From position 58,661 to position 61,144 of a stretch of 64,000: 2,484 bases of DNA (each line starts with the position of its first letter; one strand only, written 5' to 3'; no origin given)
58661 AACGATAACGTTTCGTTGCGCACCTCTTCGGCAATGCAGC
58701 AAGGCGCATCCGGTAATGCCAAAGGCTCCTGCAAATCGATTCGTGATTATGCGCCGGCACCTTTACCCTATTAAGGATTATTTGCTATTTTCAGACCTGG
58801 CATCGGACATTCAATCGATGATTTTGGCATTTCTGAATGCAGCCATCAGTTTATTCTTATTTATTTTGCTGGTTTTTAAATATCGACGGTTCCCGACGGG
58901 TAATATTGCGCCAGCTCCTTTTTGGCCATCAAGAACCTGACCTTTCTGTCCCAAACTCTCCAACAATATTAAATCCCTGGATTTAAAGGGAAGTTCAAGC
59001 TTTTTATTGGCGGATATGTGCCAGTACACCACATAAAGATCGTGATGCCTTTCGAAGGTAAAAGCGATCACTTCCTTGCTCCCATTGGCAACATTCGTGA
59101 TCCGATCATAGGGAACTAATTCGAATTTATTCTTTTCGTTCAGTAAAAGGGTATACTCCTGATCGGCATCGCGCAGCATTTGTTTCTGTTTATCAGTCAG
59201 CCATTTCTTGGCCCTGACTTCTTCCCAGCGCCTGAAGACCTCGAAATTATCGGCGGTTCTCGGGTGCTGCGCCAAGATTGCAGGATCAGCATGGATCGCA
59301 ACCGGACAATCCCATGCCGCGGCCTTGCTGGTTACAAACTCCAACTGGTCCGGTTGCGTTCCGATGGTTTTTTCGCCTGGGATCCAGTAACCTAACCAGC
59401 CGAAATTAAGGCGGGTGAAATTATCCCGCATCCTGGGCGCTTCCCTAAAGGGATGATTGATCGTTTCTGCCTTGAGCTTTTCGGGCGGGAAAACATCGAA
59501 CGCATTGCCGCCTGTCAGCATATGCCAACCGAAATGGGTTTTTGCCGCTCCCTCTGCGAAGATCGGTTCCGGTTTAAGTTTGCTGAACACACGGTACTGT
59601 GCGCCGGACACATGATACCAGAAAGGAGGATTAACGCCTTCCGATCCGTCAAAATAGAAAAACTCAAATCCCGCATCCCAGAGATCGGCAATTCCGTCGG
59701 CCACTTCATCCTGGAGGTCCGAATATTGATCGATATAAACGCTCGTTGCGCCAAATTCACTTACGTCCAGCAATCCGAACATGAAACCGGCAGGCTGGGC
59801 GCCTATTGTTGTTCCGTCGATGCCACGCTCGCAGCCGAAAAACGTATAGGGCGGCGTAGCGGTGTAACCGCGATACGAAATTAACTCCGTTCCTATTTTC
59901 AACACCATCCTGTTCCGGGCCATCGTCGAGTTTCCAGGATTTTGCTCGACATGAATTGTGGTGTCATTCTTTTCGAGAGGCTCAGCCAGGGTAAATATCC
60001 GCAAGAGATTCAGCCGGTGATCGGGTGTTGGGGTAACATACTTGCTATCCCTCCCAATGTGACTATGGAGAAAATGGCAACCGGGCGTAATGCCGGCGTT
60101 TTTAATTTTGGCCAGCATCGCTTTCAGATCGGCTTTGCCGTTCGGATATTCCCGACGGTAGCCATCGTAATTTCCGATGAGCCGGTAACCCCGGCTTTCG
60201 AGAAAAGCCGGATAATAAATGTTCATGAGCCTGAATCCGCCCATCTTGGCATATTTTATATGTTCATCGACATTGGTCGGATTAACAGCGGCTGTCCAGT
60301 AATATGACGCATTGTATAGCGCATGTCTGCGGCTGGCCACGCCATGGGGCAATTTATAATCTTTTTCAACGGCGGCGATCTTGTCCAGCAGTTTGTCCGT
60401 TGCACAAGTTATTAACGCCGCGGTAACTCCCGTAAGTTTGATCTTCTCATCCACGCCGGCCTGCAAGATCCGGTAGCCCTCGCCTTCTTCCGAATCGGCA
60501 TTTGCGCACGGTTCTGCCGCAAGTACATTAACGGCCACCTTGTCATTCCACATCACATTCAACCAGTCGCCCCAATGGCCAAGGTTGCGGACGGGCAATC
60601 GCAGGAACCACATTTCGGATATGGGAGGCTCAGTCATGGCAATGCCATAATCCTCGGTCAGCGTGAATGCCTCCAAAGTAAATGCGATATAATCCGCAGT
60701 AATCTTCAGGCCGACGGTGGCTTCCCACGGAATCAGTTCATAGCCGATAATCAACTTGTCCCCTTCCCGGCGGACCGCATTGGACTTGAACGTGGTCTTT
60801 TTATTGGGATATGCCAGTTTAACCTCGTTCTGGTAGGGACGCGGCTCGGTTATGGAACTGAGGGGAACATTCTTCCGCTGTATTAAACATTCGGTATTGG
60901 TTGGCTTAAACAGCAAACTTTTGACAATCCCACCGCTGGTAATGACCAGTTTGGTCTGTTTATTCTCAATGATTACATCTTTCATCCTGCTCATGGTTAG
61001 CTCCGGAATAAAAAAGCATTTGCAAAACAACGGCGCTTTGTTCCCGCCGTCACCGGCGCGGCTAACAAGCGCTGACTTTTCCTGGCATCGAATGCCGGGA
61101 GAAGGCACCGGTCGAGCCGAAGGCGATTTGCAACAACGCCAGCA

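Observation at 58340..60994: Low-GC copy of an expanded uncharacterised putative-glycosidase family (paralog of 2543..5365) preceded by a 480-nt non-coding region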

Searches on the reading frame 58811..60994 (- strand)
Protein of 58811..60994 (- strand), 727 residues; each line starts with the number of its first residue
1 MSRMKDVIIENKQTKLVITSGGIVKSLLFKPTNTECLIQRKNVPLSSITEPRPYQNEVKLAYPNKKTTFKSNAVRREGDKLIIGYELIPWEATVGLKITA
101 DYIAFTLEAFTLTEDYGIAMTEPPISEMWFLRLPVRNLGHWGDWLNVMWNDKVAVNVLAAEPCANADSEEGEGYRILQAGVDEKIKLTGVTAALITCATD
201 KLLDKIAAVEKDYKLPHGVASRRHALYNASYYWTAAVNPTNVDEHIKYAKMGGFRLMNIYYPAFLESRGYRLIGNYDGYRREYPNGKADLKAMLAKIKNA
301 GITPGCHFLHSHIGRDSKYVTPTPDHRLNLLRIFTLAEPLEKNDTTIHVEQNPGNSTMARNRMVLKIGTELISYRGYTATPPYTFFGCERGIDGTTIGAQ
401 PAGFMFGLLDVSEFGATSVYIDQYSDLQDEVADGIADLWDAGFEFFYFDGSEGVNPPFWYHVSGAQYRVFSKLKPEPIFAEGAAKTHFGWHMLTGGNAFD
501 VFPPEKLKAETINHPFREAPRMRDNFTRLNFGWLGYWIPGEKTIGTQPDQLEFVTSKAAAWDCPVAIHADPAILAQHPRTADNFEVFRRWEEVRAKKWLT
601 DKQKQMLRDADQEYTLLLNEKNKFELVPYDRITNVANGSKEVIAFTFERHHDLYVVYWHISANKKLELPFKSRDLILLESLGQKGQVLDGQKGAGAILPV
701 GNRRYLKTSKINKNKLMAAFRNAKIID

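Call 8: search_protein_families(library=pfam, proteins=[window:58811-60994:-], max_evalue=0.01)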
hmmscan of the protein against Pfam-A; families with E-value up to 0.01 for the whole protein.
window:58811-60994:- (727 aa): 0 families

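Call 14: find_homologous_proteins(query=window:58811-60994:-)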
Query window:58811-60994:- (727 aa): 1770 proteins with E <= 0.001 among 8000 candidates; the best 120 are listed.
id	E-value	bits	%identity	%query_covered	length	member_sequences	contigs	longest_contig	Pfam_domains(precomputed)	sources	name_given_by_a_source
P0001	0.0e+0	1711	100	100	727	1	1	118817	-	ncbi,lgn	-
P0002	0.0e+0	1513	88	100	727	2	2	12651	-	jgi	-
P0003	0.0e+0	1462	85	99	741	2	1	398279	-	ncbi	ncbi:MAG: hypothetical protein ABFD02_08465 [Bacteroidales bacterium]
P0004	0.0e+0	1455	84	99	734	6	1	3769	-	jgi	jgi:hypothetical protein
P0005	0.0e+0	1449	83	100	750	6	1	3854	-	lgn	-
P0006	0.0e+0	1435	83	99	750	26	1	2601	-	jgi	-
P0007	0.0e+0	1427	83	99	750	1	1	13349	-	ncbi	-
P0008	0.0e+0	1422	81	100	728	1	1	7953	-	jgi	-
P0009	0.0e+0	1419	82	100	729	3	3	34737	-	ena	-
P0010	0.0e+0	1418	81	100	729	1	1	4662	-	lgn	-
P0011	0.0e+0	1418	82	99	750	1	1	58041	-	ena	-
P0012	0.0e+0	1413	81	100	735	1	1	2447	-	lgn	-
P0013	0.0e+0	1412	81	99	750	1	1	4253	-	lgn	-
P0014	0.0e+0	1412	82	100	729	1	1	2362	-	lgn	-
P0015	0.0e+0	1410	81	100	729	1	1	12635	-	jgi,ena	jgi:hypothetical protein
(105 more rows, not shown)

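Call 15: find_related_loci(query=window:58811-60994:-, collection=genome_contigs, flank=6000)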
Query window:58811-60994:- (727 aa) in genome_contigs; peptide patterns used: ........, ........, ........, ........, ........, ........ (x = any residue, [..] = any of these).
140 stretches matched a pattern; 72 encode a relative of the query (tblastn E <= 1e-3); 72 distinct loci.
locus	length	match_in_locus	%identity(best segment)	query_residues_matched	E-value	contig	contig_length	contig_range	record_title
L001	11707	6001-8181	84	1-727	0e+0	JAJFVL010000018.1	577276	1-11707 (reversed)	MAG: Bacteroidales bacterium isolate bin.736 k141_1526039, whole genome shotgun sequence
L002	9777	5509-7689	82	1-727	0e+0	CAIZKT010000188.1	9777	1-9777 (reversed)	MAG: uncultured Victivallales bacterium isolate Loc090907-8m_bin-406 genome assembly, contig: bin-406:0188/1064, whole g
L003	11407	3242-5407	83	6-727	0e+0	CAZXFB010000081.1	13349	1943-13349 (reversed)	MAG TPA_asm: uncultured Rikenellaceae bacterium isolate SRP272421_co4_225 genome assembly, contig: NODE_13218_length_133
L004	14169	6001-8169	80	5-727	0e+0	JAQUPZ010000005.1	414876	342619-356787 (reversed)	MAG: Kiritimatiellae bacterium isolate STD1_38 NODE_29_length_414876_cov_6.942908_Sandtown_D1, whole genome shotgun sequ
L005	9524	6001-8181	80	1-727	0e+0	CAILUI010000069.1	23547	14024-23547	MAG: uncultured Victivallales bacterium isolate Loclat_bin-09902 genome assembly, contig: bin-09902:069/466, whole genom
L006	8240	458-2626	79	5-727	0e+0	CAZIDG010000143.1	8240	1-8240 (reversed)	MAG TPA_asm: uncultured Verrucomicrobiota bacterium isolate SRP216815_co1_263 genome assembly, contig: NODE_12230_length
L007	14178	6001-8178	79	2-727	0e+0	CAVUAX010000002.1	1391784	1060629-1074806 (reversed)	MAG: uncultured Bacteroidales bacterium isolate MFD05684.bin.2.65 genome assembly, contig: contig_34074, whole genome sh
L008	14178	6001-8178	78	2-727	0e+0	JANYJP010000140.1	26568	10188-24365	MAG: Bacteroidales bacterium isolate GL140_4_metabinner_12 GL140_4_k141_3202155, whole genome shotgun sequence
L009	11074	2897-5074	78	2-727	0e+0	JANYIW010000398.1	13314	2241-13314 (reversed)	MAG: Bacteroidales bacterium isolate GL140_3_metabinner_17 GL140_3_k141_1959346, whole genome shotgun sequence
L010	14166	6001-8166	76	6-727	0e+0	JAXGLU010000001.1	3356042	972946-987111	MAG: Bacteroidales bacterium isolate AnMBR.bin216 bin216_1, whole genome shotgun sequence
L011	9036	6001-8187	78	1-727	0e+0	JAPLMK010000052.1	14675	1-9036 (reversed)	MAG: Candidatus Omnitrophota bacterium isolate LacPavin_0419_WC70L_MAG_50_9 LacPavin_0419_WC70L_scaffold_32466, whole ge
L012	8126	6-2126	79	22-727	0e+0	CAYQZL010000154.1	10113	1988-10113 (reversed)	MAG TPA_asm: uncultured Rikenellaceae bacterium isolate binchicken_co43_356 genome assembly, contig: NODE_11872_length_1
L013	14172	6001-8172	77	5-727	0e+0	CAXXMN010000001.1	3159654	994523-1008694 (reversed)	MAG: Prolixibacteraceae bacterium isolate 16368293-d189-4a47-9332-3dbaff69b651 genome assembly, contig: contig_1, whole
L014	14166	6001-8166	74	6-726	0e+0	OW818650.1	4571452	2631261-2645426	metagenome genome assembly, chromosome: 1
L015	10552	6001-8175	72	1-727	0e+0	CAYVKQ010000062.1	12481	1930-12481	MAG TPA_asm: uncultured Lentisphaerales bacterium isolate SRP192927_co6_47 genome assembly, contig: NODE_12492_length_12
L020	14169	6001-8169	58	6-727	0e+0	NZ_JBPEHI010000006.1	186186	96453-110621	Petrimonas sulfuriphila strain DSM 16547 Ga0373295_06, whole genome shotgun sequence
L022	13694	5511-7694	55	5-727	0e+0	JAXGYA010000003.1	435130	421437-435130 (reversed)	MAG: Mariniphaga sp. isolate AnMBR.bin502 bin502_3, whole genome shotgun sequence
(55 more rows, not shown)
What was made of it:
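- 58811..60994 (-): Gene A: 727-aa glycosidase-like protein without a signal peptide. It is the low-GC xenolog. It is 84-88% identical to proteins on other contigs, including Bacteroidales (calls 14, 15).
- A is 84-85% identical to Bacteroidales proteins (calls 14, 15).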

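Call 16: find_encoding_contigs(protein=window:58811-60994:-, flank=10000, max_places=4)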
Protein window:58811-60994:- (727 aa): 1 contig read that carries it; 1 place shown.
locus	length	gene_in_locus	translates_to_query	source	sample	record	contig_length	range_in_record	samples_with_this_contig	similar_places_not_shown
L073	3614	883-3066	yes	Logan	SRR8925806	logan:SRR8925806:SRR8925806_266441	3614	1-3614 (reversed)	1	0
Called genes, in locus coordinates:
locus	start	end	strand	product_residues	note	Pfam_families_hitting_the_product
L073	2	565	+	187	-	?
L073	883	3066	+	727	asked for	-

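Call 18: list_cluster_members(proteins=[window:58811-60994:-, window:2543-5365:+, window:56557-58296:-, window:53488-55998:+, window:61312-63657:-, window:52013-53269:+, window:20952-23396:-, window:33963-36239:+, window:42907-45036:-, window:9717-12437:-])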
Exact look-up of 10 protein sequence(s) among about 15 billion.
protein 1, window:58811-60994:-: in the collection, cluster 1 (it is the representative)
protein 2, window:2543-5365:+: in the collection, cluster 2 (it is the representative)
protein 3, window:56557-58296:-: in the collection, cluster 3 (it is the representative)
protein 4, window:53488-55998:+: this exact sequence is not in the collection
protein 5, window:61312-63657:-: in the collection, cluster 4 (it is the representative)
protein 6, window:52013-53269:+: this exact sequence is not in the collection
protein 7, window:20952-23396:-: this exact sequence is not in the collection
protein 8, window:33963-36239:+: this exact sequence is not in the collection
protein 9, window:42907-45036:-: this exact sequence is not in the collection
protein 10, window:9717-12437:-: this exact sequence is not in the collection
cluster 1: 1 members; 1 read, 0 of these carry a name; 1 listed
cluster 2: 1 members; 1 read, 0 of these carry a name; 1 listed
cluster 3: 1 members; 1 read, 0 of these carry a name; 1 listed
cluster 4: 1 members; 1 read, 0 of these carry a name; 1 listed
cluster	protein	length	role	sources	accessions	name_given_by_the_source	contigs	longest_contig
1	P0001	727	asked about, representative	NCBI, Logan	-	-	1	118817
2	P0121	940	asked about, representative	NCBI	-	-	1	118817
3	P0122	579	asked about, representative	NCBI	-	-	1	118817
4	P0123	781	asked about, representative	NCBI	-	-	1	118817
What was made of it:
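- Checked: Gene A is on the minus strand: ATG at 60994, stop at 58811, the same start as the gene product on record at NCBI (call 18).
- The source is a metagenome-derived contig (call 18).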

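Call 25: find_encoding_contigs(protein=P0002, flank=10000, max_places=4)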
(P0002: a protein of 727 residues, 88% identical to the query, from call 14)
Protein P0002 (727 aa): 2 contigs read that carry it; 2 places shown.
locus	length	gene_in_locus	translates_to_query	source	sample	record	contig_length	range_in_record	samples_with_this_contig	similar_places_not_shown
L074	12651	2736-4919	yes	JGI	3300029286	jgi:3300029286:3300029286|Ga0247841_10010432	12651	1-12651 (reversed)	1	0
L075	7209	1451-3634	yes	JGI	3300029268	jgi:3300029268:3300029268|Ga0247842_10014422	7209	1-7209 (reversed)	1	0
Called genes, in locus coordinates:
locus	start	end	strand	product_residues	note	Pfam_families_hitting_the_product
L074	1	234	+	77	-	?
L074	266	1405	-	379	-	PF01208:URO-D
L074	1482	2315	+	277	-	PF12833:HTH_18, PF00165:HTH_AraC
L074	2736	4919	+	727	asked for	-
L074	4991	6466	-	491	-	PF00083:Sugar_tr, PF07690:MFS_1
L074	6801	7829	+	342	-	PF00211:Guanylate_cyc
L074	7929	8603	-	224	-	PF01551:Peptidase_M23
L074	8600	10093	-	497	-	PF13581:HATPase_c_2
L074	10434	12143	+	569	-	PF00860:Xan_ur_permease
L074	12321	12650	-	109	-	?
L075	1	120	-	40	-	?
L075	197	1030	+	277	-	PF12833:HTH_18, PF00165:HTH_AraC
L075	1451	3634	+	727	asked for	-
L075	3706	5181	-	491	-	PF00083:Sugar_tr, PF07690:MFS_1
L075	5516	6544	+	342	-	PF00211:Guanylate_cyc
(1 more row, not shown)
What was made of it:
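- Tried and rejected: Neighbourhood of the closest A homolog (P0002): different genes, an AraC regulator and an MFS transporter (call 25).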

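Call 37: search_solved_structures(query=window:58811-60994:-, max_evalue=1)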
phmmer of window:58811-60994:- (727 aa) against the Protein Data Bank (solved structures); distinct sequences matched with E-value up to 1: 1.
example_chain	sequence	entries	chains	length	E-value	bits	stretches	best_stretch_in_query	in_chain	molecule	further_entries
9no2_A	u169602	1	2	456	0.4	12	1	267-310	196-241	Enolase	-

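Call 38: search_protein_families(library=ncbifam, proteins=[window:58811-60994:-], max_evalue=0.01)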
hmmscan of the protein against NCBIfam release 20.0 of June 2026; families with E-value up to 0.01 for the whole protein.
window:58811-60994:- (727 aa): 0 families

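Call 45: predict_structure(alignment_id=A1)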
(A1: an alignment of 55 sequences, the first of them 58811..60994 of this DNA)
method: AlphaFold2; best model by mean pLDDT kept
length: 727 residues; sequences in the alignment: 55
mean_pLDDT: 86.5   pTM: 0.85
mean pLDDT of the five models: 86.5, 86.3, 85.8, 84.8, 82.1
residues with pLDDT >= 90: 391; 70-90: 258; 50-70: 53; < 50: 25
segments of 3 or more residues with pLDDT < 50: 53-64, 488-496
pLDDT, mean of each block of 10 residues (from residue 1): 78 97 97 95 92 44 65 95 90 97 97 72 82 94 84 94 90 93 90 96 95 91 88 92 97 94 76 82 95 98 90 84 88 93 95 73 87 91 94 91 92 73 85 92 87 63 85 90 54 50 81 80 69 81 88 91 86 92 94 92 94 91 92 86 91 92 88 89 84 82 90 92 88
secondary structure, 60 per line:
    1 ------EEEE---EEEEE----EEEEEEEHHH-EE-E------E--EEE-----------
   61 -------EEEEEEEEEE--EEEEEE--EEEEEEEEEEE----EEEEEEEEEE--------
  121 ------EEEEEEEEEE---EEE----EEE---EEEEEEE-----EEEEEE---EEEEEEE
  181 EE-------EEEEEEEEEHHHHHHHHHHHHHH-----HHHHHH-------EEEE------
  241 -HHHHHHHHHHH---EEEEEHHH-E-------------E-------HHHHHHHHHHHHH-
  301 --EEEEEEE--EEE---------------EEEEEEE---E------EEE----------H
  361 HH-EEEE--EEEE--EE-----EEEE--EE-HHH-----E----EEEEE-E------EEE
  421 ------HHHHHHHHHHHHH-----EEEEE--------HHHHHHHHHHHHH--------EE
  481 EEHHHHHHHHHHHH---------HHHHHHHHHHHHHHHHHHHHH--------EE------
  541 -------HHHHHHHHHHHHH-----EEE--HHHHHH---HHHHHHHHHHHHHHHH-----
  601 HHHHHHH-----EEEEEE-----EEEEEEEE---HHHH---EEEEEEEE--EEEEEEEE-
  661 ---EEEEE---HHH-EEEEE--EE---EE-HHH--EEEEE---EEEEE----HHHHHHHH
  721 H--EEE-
elements in order (helices of 4 or more, strands of 3 or more residues): E7-10 E14-18 E23-29 E47-49 E68-77 E80-85 E88-98 E103-112 E127-136 E140-142 E147-149 E153-159 E165-170 E174-182 E190-198 H199-212 H218-223 E231-234 H242-252 E256-260 H287-299 E303-309 E312-314 E330-336 E347-349 E364-367 E370-373 E383-386 E405-409 E418-420 H427-439 E445-449 H458-470 E479-482 H483-494 H504-524 H548-560 E566-568 H571-576 H580-595 H601-607 E613-618 E624-631 H635-638 E642-649 E652-659 E664-668 E676-680 E696-700 E704-708 H713-721 E724-726
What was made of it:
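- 58811..60994 (-): The AF2 model has pLDDT 86.5 (call 45).
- On GH36 / GH31 / GH101 glycoside hydrolases: AF2 pLDDT 86.5 (call 45).
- AF2 gives pLDDT 86.5 and pTM 0.85 (call 45).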

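Call 47: search_protein_representatives(protein=window:58811-60994:-)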
Query: 727 residues. Proteins with E-value up to 0.001 (for the whole library): 1244; up to 1e-10: 857; up to 1e-30: 234. The best 150 are listed.
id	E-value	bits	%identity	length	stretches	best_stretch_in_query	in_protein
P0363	9.1e-194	662.2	44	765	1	7-724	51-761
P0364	2.5e-182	624.3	46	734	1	3-662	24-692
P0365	2.7e-179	614.3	43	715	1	4-709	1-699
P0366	1.6e-175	601.9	46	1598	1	4-683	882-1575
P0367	2.3e-173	594.7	43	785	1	5-727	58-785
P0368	1.9e-172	591.7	45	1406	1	4-670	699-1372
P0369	2.0e-171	588.3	44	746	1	5-680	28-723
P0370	6.1e-170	583.4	42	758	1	5-726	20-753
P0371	5.9e-167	573.5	47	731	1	4-629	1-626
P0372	7.3e-164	563.3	44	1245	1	5-678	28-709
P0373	7.9e-164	563.2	42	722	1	7-707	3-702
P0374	3.5e-159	547.8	45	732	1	6-669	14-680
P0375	1.1e-153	529.6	42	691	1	12-660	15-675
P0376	7.9e-149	513.6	47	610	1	4-541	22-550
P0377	1.6e-143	496.1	41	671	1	5-628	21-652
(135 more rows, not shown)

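Call 51: search_protein_families(library=pfam, proteins=[L001:39-1478:+, L001:1551-2714:+, L001:2849-3589:+, L001:3593-4546:+, L001:4673-5881:+, L001:8427-11420:+], max_evalue=0.001)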
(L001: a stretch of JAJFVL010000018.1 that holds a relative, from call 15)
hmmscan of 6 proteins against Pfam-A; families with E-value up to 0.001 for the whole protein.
L001:39-1478:+ (479 aa): 1 family
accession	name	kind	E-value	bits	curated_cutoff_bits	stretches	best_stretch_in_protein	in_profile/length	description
PF08532.16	Glyco_hydro_42M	-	1.7e-06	28.1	25.8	1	190-258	37-105/207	Beta-galactosidase trimerisation domain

L001:1551-2714:+ (387 aa): 2 families
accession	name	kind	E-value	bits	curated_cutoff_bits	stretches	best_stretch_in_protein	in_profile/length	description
PF00557.29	Peptidase_M24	-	9.4e-32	110.9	23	1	170-370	2-207/208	Metallopeptidase family M24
PF01321.24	Creatinase_N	-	5.1e-16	59.8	22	1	14-162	1-128/128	Creatinase/Prolidase N-terminal domain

L001:2849-3589:+ (246 aa): 1 family
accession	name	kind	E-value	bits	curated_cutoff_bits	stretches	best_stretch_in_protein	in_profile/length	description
PF02633.19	Creatininase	-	7.2e-24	85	31.3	1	9-221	6-193/238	Creatinine amidohydrolase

L001:3593-4546:+ (317 aa): 1 family
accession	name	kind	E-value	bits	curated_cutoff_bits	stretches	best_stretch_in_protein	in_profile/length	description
PF20583.3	DUF6786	-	1.7e-06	27.5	27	1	48-158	61-173/376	Family of unknown function (DUF6786)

L001:4673-5881:+ (402 aa): 1 family
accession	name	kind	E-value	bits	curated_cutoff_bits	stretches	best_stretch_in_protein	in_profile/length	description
PF07690.21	MFS_1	-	6.4e-22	78.4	33.4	1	19-340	5-323/347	Major Facilitator Superfamily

L001:8427-11420:+ (997 aa): 0 families

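Call 57: search_dna_similar(query=window:58811-60994:-, collection=plasmids, mode=protein, max_rows=10)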
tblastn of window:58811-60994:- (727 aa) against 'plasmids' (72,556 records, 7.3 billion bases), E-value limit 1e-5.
Records with a match: 2; places in all: 2; records where one place covers at least 80% of the query: 0.
Best place of each record, by identity: <60% 2.
By first word of the organism name: Fulvitalea 1; Embleya 1.
By predicted mobility (MOB-suite, as given by PLSDB): non-mobilizable 1; mobilizable 1.
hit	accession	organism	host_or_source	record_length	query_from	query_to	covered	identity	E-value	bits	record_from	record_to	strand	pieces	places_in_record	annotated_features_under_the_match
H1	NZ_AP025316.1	Fulvitalea axinellae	-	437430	177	631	63%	24.1%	2e-25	120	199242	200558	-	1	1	hypothetical protein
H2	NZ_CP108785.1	Embleya sp. NBC_00888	-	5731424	186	616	59%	23.1%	6e-7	61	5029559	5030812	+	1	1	none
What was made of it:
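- Tried and rejected: Plasmid search: only two distant hits of 23-24% identity (call 57).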
